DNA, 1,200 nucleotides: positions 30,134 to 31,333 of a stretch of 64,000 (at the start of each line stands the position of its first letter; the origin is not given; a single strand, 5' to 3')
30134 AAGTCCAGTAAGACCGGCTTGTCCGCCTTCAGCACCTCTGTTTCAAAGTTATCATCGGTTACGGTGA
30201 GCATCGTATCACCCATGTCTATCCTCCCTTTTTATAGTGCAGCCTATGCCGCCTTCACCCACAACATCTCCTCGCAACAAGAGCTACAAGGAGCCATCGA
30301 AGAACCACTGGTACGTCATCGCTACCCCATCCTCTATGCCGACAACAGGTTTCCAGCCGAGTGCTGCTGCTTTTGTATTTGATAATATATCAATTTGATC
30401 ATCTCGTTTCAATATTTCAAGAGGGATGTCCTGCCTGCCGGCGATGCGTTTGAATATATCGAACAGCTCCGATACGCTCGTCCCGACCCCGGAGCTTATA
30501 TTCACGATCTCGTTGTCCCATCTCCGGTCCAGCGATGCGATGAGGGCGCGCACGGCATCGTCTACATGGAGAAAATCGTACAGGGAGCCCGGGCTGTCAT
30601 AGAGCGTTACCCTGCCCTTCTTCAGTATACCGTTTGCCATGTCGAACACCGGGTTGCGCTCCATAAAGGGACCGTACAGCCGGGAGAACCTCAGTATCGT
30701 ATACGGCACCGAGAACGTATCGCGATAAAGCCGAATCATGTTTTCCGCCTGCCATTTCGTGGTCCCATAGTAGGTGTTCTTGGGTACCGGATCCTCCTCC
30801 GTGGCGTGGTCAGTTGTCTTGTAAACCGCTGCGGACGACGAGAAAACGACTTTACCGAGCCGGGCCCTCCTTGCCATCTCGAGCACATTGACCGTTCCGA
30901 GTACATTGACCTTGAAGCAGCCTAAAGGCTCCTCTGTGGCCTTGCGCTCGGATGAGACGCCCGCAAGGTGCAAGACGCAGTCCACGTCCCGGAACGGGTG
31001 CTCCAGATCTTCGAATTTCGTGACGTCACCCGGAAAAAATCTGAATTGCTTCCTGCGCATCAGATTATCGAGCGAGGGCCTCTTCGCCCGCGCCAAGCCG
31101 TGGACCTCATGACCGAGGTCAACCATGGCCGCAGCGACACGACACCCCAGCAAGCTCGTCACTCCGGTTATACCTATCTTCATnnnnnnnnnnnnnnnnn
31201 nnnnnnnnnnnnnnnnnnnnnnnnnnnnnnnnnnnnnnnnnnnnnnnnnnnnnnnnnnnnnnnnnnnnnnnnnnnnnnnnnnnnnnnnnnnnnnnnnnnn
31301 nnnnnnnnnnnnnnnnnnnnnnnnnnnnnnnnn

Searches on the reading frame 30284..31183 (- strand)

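Call 44: search_protein_families(library=pfam, proteins=[window:30284-31183:-])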
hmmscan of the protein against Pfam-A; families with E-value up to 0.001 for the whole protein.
window:30284-31183:- (299 aa): 8 families
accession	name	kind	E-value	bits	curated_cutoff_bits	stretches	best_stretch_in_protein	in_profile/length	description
PF01370.27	Epimerase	-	5.1e-44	150.9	20.9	1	5-229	3-239/240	NAD dependent epimerase/dehydratase family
PF16363.11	GDP_Man_Dehyd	-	1.1e-30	107.6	27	1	5-289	2-331/332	GDP-mannose 4,6 dehydratase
PF01073.25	3Beta_HSD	-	1.1e-16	61.2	22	1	5-208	2-219/280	3-beta hydroxysteroid dehydrogenase/isomerase family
PF04321.23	RmlD_sub_bind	-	1.8e-14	53.9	27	1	1-193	1-174/287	RmlD substrate binding domain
PF07993.18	NAD_binding_4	-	1.9e-13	50.6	20.1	1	45-208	61-252/258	Male sterility protein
PF13460.12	NAD_binding_10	-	4.5e-11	43.4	27.2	1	10-170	4-147/184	NAD(P)H-binding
PF02719.21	Polysacc_synt_2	-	3.7e-08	33.3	20.2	1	43-249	48-248/293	Polysaccharide biosynthesis protein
PF00106.31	adh_short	-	1.8e-07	31.3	26.6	1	5-152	5-162/195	short chain dehydrogenase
